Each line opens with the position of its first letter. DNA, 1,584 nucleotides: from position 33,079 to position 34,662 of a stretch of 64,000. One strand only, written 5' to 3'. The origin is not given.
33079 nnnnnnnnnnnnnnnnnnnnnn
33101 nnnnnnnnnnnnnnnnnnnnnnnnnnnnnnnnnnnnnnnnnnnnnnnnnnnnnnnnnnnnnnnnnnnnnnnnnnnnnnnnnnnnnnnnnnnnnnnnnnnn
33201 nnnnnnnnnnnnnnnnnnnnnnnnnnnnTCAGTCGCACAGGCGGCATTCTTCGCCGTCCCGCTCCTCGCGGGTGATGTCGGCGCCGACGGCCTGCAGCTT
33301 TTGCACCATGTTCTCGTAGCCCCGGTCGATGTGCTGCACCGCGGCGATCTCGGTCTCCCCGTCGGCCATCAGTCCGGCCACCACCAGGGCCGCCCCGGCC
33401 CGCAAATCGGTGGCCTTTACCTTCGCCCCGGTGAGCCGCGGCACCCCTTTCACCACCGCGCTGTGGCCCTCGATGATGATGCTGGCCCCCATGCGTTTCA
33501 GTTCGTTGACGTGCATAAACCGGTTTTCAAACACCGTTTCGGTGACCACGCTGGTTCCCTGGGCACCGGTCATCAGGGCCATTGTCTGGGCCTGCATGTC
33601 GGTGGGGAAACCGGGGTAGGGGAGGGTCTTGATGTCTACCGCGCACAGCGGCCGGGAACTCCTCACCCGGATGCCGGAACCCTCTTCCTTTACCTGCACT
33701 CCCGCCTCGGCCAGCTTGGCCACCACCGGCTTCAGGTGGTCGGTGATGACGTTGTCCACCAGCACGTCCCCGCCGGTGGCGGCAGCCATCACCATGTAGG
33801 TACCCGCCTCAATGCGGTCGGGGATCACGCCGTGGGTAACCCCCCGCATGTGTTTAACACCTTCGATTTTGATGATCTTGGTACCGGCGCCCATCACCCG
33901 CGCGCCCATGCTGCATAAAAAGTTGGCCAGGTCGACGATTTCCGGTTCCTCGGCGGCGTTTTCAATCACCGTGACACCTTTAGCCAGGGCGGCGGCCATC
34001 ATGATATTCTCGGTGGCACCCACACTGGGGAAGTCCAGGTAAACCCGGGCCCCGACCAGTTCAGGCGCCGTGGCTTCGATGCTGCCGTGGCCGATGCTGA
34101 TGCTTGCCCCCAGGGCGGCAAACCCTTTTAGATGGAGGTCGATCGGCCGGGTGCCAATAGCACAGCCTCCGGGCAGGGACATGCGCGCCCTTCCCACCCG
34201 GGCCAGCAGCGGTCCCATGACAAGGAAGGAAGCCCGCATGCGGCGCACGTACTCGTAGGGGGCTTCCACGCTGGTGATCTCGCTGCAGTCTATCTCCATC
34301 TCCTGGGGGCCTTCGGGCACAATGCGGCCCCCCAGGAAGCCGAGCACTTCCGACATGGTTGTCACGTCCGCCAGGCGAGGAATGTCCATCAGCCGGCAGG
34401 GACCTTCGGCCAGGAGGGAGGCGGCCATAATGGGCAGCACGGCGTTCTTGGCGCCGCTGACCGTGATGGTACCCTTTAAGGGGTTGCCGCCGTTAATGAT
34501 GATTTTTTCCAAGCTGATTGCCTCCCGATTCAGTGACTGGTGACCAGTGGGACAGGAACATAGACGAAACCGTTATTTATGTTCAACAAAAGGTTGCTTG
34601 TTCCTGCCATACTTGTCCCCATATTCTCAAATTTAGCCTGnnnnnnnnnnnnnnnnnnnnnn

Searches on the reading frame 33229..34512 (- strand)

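Call 47: search_protein_families(library=pfam, proteins=[window:33229-34512:-], max_evalue=0.001)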
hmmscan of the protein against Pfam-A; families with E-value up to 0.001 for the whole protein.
window:33229-34512:- (427 aa): 1 family
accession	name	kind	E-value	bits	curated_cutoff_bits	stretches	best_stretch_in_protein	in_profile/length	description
PF00275.25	EPSP_synthase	-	3.5e-109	365.7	22.8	1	7-406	2-417/417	EPSP synthase (3-phosphoshikimate 1-carboxyvinyltransferase)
